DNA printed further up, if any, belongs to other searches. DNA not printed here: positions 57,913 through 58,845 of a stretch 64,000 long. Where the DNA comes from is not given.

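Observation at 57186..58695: Rnl-type RNA ligase-like gene with an uncharacterised 210-aa partner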

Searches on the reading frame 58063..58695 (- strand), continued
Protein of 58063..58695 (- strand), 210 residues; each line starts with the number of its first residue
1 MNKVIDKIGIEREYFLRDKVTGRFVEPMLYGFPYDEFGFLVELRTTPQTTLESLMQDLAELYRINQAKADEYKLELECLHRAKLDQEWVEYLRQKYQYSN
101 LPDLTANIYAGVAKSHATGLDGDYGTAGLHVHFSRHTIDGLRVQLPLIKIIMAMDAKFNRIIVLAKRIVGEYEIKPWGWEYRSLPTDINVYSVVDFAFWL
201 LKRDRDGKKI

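Call 63: find_homologous_proteins(query=A1, max_evalue=0.001)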
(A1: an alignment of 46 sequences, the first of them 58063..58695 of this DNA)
Query A1 (46 sequences) (210 aa, profile of the alignment): 261 proteins with E <= 0.001 among 8000 candidates; the best 120 are listed.
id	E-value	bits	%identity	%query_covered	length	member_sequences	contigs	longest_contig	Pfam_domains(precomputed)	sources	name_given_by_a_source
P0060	5.9e-82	292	48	94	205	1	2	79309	-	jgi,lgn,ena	-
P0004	6.5e-82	292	55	96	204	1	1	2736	-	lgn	-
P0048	7.8e-82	292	48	95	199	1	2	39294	-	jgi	-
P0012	2.8e-81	290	53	94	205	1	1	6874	-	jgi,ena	-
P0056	8.2e-81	289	47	96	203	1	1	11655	-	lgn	-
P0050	1.6e-80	288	50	95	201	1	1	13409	-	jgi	-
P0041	3.1e-80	287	50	94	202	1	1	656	-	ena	-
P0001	3.3e-80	287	100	100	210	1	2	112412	-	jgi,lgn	jgi:hypothetical protein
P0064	3.5e-80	286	47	96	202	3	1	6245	-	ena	-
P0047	5.2e-80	286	45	95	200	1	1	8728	-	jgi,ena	-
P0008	1.5e-79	284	56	95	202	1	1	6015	-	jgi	-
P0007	1.7e-79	284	58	95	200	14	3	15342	-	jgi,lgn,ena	jgi:hypothetical protein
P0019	1.7e-79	284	52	97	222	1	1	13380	-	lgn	-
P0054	1.9e-79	284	49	94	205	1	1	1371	-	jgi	-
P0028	2.7e-79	284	50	95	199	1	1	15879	-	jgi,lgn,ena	-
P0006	1.4e-78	281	57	96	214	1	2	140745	-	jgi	jgi:hypothetical protein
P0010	2.4e-78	280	52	94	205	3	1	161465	-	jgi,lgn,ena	-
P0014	3.9e-78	280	53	98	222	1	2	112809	-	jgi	-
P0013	2.8e-77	277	53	95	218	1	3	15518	-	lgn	-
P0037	7.1e-76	272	50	94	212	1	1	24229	-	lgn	-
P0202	2.3e-37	147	30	95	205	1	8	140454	-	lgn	-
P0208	3.8e-36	143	32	90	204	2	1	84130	-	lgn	-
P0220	1.1e-34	138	31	90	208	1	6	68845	-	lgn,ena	-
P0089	1.6e-34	137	30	90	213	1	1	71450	-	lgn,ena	-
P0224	3.3e-34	136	28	90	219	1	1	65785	-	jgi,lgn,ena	-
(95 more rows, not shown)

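Call 66: find_encoding_contigs(protein=P0202, flank=7000, max_places=1)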
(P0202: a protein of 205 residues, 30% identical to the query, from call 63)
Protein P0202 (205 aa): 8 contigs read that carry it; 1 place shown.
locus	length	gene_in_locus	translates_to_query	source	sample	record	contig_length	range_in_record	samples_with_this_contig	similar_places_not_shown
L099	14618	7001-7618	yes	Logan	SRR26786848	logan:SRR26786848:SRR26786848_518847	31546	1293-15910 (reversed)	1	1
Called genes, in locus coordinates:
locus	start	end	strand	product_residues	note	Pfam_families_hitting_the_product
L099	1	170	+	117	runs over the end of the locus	-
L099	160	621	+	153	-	-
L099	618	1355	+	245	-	-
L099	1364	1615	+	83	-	-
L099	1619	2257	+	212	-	-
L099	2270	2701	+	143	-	-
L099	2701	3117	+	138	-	-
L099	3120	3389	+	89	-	-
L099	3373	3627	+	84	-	-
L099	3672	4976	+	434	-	PF14395:COOH-NH2_lig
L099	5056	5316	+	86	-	-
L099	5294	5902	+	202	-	-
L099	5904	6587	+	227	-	-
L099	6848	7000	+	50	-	-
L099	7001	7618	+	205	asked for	-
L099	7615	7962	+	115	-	PF06094:GGACT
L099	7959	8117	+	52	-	-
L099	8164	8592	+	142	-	-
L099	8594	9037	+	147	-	-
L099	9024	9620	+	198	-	PF14025:DUF4241 (weak)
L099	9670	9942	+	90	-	-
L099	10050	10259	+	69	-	-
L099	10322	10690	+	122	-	-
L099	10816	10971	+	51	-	-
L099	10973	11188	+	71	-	PF12441:CopG_antitoxin (weak)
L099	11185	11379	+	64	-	-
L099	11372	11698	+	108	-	-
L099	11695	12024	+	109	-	-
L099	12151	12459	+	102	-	-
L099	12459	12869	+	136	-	-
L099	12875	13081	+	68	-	-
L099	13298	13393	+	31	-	-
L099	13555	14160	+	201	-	PF02463:SMC_N (faint), PF13175:AAA_15, PF13304:AAA_21 (faint), PF13401:AAA_22 (weak)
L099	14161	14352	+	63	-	-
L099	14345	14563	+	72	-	-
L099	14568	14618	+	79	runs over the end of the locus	-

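Call 67: find_encoding_contigs(protein=P0208, flank=7000, max_places=1)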
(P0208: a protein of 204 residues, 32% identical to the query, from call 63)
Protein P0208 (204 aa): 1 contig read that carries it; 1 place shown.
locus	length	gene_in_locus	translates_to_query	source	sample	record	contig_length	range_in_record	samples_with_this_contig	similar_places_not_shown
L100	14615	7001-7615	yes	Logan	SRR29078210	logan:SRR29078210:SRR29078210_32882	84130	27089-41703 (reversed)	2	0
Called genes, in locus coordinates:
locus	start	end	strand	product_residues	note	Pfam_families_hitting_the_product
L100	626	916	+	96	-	-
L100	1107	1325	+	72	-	-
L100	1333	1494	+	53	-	-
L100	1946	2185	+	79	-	-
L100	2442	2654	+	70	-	-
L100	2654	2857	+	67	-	-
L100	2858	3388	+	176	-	-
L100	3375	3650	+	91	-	-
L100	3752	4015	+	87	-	-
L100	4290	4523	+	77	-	-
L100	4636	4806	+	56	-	-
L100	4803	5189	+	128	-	-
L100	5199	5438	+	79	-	-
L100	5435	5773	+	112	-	-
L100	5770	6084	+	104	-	-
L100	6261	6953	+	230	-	-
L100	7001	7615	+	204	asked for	-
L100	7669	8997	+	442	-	PF05731:TROVE, PF25045:vWA_Ro60 (weak)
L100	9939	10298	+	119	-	-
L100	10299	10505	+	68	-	-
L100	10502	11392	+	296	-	PF00293:NUDIX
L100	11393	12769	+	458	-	PF18127:NAMPT_N, PF04095:NAPRTase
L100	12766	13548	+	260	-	PF10127:RlaP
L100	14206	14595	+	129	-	PF26948:DUF8296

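Call 68: find_encoding_contigs(protein=P0224, flank=7000, max_places=1)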
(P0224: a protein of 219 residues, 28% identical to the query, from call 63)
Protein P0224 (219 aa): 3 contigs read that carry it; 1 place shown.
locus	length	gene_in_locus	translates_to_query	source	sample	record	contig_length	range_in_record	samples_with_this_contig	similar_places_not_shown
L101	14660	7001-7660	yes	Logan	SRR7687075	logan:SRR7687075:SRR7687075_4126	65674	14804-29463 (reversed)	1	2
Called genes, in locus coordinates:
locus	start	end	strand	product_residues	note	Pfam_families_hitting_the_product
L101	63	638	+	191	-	-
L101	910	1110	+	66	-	-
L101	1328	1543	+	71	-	-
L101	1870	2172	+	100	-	-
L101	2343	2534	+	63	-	-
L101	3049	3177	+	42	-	-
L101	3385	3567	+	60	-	-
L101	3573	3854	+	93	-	-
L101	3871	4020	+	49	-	-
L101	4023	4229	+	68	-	-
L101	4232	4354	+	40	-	-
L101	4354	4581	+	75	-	-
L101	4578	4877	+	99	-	-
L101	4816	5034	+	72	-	-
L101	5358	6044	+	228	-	-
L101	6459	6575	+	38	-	-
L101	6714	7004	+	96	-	-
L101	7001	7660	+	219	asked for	-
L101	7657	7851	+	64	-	-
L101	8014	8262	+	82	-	-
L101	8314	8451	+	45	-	-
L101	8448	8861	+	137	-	PF06094:GGACT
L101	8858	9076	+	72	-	-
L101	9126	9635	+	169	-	-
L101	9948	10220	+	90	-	-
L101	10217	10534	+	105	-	-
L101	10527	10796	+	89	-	-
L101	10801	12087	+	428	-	PF14395:COOH-NH2_lig (weak)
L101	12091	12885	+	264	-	-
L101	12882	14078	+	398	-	PF12224:Amidoligase_2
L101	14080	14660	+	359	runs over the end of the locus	-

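Call 69: fold_search(model_id=the predicted structure, library=viral)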
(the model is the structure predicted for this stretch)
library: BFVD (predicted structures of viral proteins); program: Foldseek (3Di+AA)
matches with E <= 10: 339; with E <= 0.001: 2
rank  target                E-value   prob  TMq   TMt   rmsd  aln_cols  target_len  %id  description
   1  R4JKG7                3.0e-07  1.00  0.62  0.35   6.0       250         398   12  COOH NH2 ligase [Pseudoalteromonas phage RIO-1]
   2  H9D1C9                5.3e-07  1.00  0.70  0.57   4.7       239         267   18  COOH.NH2 ligase-type 2 [Salinivibrio phage CW02]
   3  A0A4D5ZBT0            4.3e-02  0.06  0.11  0.13  19.9       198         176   13  Uncharacterized protein [Burkholderia phage BcepSaruman]
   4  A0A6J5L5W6            6.3e-02  0.04  0.11  0.08  21.4       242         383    7  Uncharacterized protein [uncultured Caudovirales phage]
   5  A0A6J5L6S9            1.2e-01  0.28  0.34  0.20  11.2       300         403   13  Amidoligase enzyme [uncultured Caudovirales phage]
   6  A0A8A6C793            1.3e-01  0.08  0.18  0.13  17.2       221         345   10  (no name in the UniProt tables at hand)
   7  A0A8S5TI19            2.0e-01  0.08  0.16  0.20  12.0       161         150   12  Uncharacterized protein [Myoviridae sp. ctIty1]
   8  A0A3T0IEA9            3.4e-01  0.08  0.19  0.28  16.6       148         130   12  (no name in the UniProt tables at hand)
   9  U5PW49                4.1e-01  0.18  0.18  0.33   4.6        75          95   23  Uncharacterized protein [Acinetobacter phage Presley]
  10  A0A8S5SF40            4.1e-01  0.07  0.11  0.15  19.7       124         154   14  Uncharacterized protein [Myoviridae sp. ctuev19]
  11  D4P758                4.1e-01  0.02  0.13  0.13  15.9       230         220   10  (no name in the UniProt tables at hand)
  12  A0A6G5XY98            4.3e-01  0.04  0.12  0.21  18.2       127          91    8  (no name in the UniProt tables at hand)
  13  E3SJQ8                4.6e-01  0.03  0.15  0.11  25.8       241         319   10  Baseplate tail tube cap [Synechococcus phage S-ShM2]
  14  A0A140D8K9            4.6e-01  0.01  0.12  0.06  24.3       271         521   10  Glycoprotein [Drosophila ananassae sigmavirus]
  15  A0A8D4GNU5            4.9e-01  0.11  0.21  0.31  16.1       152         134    9  (no name in the UniProt tables at hand)
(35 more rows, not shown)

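Call 73: find_related_loci(query=A4, collection=viral_contigs, flank=8000)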
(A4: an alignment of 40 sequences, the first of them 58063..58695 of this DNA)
Query A4 (210 aa) in viral_contigs; peptide patterns used: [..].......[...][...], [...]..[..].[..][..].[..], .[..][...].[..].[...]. (x = any residue, [..] = any of these).
65 stretches matched a pattern; 9 encode a relative of the query (tblastn E <= 1e-3); 9 distinct loci.
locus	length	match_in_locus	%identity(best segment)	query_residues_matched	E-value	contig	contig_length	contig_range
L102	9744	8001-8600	38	5-202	4e-38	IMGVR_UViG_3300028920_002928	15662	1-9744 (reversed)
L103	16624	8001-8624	39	5-202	2e-36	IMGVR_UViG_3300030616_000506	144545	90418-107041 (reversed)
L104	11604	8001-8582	34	4-194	6e-31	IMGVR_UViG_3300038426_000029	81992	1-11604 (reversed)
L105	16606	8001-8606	37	7-203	2e-26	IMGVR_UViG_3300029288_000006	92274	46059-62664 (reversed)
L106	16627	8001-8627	28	7-196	1e-14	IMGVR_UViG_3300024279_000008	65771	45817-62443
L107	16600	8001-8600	26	7-195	6e-11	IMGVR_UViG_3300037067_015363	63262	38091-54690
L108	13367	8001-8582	28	7-198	1e-7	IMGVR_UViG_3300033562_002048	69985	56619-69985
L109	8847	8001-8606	29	2-196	1e-7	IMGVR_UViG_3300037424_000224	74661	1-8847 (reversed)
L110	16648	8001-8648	29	7-194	6e-11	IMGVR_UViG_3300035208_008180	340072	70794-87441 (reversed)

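Call 74: search_protein_representatives(alignment_id=A1)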
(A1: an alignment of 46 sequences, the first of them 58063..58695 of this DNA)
Query: 46 sequences, 202 profile positions. Proteins with E-value up to 0.001 (for the whole library): 570; up to 1e-10: 428; up to 1e-30: 110. The best 150 are listed.
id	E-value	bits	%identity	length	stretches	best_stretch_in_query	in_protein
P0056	2.6e-81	288.5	-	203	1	2-200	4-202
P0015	3.8e-79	281.4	-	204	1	2-201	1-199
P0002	8.5e-78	277.0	-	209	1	2-200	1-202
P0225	2.0e-68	246.4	-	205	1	1-201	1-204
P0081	3.3e-66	239.2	-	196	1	2-197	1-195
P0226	2.8e-65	236.2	-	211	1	2-201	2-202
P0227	3.5e-61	222.7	-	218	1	3-200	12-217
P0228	1.2e-60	221.0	-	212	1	3-201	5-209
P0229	3.5e-57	209.7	-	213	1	3-201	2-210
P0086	3.0e-55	203.4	-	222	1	3-200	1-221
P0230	4.8e-55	202.7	-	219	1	4-200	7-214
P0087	2.0e-53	197.4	-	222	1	3-200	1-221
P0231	2.9e-48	180.6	-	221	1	4-200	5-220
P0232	2.4e-45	171.1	-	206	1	3-200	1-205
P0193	2.5e-45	171.0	-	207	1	2-195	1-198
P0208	1.2e-36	142.7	-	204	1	5-196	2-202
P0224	1.1e-34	136.3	-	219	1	5-194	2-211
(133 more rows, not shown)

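Call 76: search_protein_families(library=pfam, proteins=[L107:7089-7988:+, L107:8630-9460:+, L107:9426-11042:+, L107:11042-12481:+, L109:5011-6873:+, L109:6873-7991:+, L110:5063-7258:+, L110:7261-7962:+, L110:8679-9254:+, L108:10243-11787:+], max_evalue=0.001)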
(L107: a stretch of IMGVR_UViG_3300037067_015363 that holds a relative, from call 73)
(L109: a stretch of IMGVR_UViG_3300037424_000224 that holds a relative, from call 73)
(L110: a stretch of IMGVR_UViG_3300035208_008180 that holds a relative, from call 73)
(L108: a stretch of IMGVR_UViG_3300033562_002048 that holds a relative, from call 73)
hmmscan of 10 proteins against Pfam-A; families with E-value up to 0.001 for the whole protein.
L107:7089-7988:+ (300 aa): 1 family
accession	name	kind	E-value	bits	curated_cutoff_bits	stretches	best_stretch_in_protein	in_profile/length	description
PF02655.19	ATP-grasp_3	-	8e-05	23.2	23.2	1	96-250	5-155/160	ATP-grasp domain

L107:8630-9460:+ (277 aa): 1 family
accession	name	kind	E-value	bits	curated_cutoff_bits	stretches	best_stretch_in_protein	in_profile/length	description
PF14395.11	COOH-NH2_lig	-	7.2e-09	35.7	25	1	159-212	107-164/254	Phage phiEco32-like COOH.NH2 ligase-type 2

L107:9426-11042:+ (539 aa): 2 families
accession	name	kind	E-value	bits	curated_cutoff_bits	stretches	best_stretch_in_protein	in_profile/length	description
PF13522.11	GATase_6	-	2e-12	47.7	27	1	67-167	9-107/130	Glutamine amidotransferase domain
PF13537.11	GATase_7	-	2.3e-06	28.1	25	1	77-200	3-117/123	Glutamine amidotransferase domain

L107:11042-12481:+ (480 aa): 1 family
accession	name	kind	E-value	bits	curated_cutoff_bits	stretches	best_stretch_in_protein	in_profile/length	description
PF12224.13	Amidoligase_2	-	4e-05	24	22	1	227-397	85-243/245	Putative amidoligase enzyme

L109:5011-6873:+ (621 aa): 1 family
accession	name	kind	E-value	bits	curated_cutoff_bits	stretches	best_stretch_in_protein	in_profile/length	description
PF10127.15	RlaP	-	1.5e-17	64.6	23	1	4-128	19-145/249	RNA repair pathway DNA polymerase beta family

L109:6873-7991:+ (373 aa): 2 families
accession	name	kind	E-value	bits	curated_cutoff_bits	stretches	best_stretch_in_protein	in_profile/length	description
PF09414.15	RNA_ligase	-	6.1e-19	69.2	27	1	168-358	4-170/171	RNA ligase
PF21189.3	PHA02142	-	6.2e-15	55.9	27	1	5-93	1-92/92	PHA02142 OB-fold domain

L110:5063-7258:+ (732 aa): 6 families
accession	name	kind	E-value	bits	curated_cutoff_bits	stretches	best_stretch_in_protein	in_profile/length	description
PF01653.23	DNA_ligase_aden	-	1.5e-31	110.3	27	1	156-369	46-251/253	NAD-dependent DNA ligase adenylation domain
PF03120.22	DNA_ligase_OB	-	1.5e-24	86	32.9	1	376-446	3-73/79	NAD-dependent DNA ligase OB-fold domain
PF00533.33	BRCT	-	1.2e-12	48.4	21.3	1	660-730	4-76/78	BRCA1 C Terminus (BRCT) domain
PF12826.13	HHH_2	-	2.5e-12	47.2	27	1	585-639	2-56/64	Helix-hairpin-helix motif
PF12738.14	PTCB-BRCT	-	1.9e-06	28.2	22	1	668-725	4-61/63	twin BRCT domain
PF14520.12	HHH_5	-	9.7e-06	26.4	27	0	591-636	7-53/57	Helix-hairpin-helix domain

L110:7261-7962:+ (234 aa): 5 families
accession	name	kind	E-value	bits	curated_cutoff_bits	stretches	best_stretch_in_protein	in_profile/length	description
PF04545.22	Sigma70_r4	-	1.2e-07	31.6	24.1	1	182-220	6-44/50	Sigma-70, region 4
PF04542.20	Sigma70_r2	-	4.3e-07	30.1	24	1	69-142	2-69/71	Sigma-70 region 2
PF08281.18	Sigma70_r4_2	-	1.9e-05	24.7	25.7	1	183-222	13-52/54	Sigma-70, region 4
PF04967.18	HTH_10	-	0.00043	20.5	23.1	0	196-221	23-48/53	HTH DNA binding domain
PF00165.29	HTH_AraC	-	0.00062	20.3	26.6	0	189-219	1-31/42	Bacterial regulatory helix-turn-helix proteins, AraC family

L110:8679-9254:+ (192 aa): 1 family
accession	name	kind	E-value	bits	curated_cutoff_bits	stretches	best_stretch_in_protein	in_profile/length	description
PF07589.16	PEP-CTERM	-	0.00018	21.9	20.7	1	159-178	2-22/24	PEP-CTERM motif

L108:10243-11787:+ (515 aa): 2 families
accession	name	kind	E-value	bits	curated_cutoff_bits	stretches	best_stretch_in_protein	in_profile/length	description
PF05731.17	TROVE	-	6.7e-30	105.1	23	2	71-232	41-206/442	TROVE domain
PF25045.1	vWA_Ro60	-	0.00093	19.6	27.7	0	347-419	1-72/165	Ro60 vWA domain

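Call 77: search_protein_families(library=pfam, proteins=[L103:6388-7662:+, L103:4951-5907:+, L103:9097-9978:+, L102:5336-6406:+, L102:6409-7290:+, L104:3665-4621:+, L105:9799-10557:+, L105:8789-9298:+, L108:9672-10229:+, L100:6261-6950:+], max_evalue=0.001)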
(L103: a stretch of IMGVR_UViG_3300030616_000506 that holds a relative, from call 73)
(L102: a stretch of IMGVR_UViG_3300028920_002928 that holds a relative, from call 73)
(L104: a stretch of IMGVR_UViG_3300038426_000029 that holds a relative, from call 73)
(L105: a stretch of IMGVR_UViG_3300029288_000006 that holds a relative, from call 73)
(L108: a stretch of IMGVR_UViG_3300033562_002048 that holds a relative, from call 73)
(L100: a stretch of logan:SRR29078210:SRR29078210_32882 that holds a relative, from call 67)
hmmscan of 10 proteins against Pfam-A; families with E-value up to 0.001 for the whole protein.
L103:6388-7662:+ (425 aa): 2 families
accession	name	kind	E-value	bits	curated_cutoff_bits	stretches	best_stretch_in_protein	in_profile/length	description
PF00534.26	Glycos_transf_1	-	1.6e-10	41.2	26.4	1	212-355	7-144/172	Glycosyl transferases group 1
PF13692.12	Glyco_trans_1_4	-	6.9e-06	26.8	27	1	221-355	5-128/142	Glycosyl transferases group 1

L103:4951-5907:+ (319 aa): 0 families

L103:9097-9978:+ (294 aa): 0 families

L102:5336-6406:+ (357 aa): 0 families

L102:6409-7290:+ (294 aa): 1 family
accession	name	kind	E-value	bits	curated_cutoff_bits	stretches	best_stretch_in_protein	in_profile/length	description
PF13479.12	AAA_24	-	0.00055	20.3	27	0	48-160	4-86/195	AAA domain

L104:3665-4621:+ (319 aa): 0 families

L105:9799-10557:+ (253 aa): 0 families

L105:8789-9298:+ (170 aa): 0 families

L108:9672-10229:+ (186 aa): 0 families

L100:6261-6950:+ (230 aa): 0 families

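Call 83: find_related_loci(query=A4, collection=genome_contigs, flank=10000)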
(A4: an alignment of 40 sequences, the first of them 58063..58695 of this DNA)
Query A4 (210 aa) in genome_contigs; peptide patterns used: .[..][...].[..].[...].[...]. (x = any residue, [..] = any of these).
17 stretches matched a pattern; 4 encode a relative of the query (tblastn E <= 1e-3); 4 distinct loci.
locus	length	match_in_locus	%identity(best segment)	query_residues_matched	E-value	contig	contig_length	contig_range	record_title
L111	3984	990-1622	44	1-206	1e-45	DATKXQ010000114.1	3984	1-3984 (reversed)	MAG TPA_asm: bacterium isolate SMAG_U14196 k141_812877, whole genome shotgun sequence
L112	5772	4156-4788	43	1-206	1e-44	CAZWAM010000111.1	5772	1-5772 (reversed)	MAG TPA_asm: uncultured bacterium isolate SRP239594_co1_49 genome assembly, contig: NODE_9804_length_5772_cov_17.267798,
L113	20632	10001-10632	39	1-206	2e-27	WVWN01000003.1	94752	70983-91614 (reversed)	MAG: Candidatus Zixiibacteriota bacterium isolate A-C077 C_merged_R1_(paired)_contig_4160, whole genome shotgun sequence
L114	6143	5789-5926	43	4-49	1e-6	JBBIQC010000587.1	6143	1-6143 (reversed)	MAG: Oscillatoriales cyanobacterium bin_317 isolate SIF170217_bin_317 NODE_10528_length_6143_cov_4.185611, whole genome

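Call 89: find_encoding_contigs(protein=P0220, flank=8000, max_places=3)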
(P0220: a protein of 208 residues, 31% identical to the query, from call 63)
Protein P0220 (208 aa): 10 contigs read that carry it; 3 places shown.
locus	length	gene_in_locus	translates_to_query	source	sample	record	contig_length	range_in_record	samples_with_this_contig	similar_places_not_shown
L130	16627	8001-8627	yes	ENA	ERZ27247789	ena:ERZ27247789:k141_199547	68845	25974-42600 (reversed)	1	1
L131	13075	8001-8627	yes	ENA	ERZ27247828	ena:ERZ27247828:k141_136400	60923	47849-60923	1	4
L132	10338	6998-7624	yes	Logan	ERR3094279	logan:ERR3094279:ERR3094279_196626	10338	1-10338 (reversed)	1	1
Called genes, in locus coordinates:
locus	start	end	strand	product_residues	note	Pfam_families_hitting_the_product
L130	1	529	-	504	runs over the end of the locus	PF03237:Terminase_6N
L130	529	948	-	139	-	-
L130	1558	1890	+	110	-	-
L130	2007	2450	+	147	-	-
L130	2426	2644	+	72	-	-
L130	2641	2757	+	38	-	-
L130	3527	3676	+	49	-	-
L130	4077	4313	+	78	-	-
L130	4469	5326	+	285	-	PF01145:Band_7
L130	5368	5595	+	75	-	-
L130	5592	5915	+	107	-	-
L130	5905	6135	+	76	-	-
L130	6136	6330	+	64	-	-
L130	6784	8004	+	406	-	PF01139:RtcB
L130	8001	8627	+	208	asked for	-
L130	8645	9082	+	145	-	PF24240:DUF7448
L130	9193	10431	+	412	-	PF14395:COOH-NH2_lig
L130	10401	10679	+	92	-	-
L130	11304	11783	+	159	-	-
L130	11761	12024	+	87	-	-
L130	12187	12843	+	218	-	-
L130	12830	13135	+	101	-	-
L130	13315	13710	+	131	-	PF18902:DUF5658 (weak)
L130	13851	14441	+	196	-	-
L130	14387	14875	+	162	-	-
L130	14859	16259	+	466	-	PF14395:COOH-NH2_lig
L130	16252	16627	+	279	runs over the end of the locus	PF13522:GATase_6, PF13537:GATase_7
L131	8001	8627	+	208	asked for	-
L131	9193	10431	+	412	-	PF14395:COOH-NH2_lig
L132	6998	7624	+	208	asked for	-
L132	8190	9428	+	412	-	PF14395:COOH-NH2_lig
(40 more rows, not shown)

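Call 90: find_encoding_contigs(protein=P0089, flank=8000, max_places=2)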
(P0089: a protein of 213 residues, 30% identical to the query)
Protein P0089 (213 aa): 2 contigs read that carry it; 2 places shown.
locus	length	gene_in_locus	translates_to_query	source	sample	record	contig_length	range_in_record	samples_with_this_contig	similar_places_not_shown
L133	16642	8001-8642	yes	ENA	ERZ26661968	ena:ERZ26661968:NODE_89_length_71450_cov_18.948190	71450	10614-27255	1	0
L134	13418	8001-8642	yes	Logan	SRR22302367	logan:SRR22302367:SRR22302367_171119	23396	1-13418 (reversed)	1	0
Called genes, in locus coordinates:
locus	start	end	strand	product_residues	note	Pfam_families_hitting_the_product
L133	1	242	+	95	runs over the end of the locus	-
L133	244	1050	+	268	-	-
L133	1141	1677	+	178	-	-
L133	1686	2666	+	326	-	-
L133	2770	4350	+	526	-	PF12224:Amidoligase_2 (faint)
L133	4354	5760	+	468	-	PF06094:GGACT (weak)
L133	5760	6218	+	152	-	-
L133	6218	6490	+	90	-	-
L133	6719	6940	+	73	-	-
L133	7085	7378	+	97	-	-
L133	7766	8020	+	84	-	-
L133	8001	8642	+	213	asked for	-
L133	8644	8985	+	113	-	-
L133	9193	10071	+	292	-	PF01145:Band_7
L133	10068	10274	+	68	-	-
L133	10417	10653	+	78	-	-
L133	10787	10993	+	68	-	-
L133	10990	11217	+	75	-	-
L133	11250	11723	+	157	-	-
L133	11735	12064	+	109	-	-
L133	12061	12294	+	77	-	-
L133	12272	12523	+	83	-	-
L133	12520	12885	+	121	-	-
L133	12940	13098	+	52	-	-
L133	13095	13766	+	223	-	-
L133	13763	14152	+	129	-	-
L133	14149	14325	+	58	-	-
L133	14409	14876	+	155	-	-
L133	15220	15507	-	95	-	PF09834:DUF2061 (weak)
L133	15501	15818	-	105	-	-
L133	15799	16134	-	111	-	-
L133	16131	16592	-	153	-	-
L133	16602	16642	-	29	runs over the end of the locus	-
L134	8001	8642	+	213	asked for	-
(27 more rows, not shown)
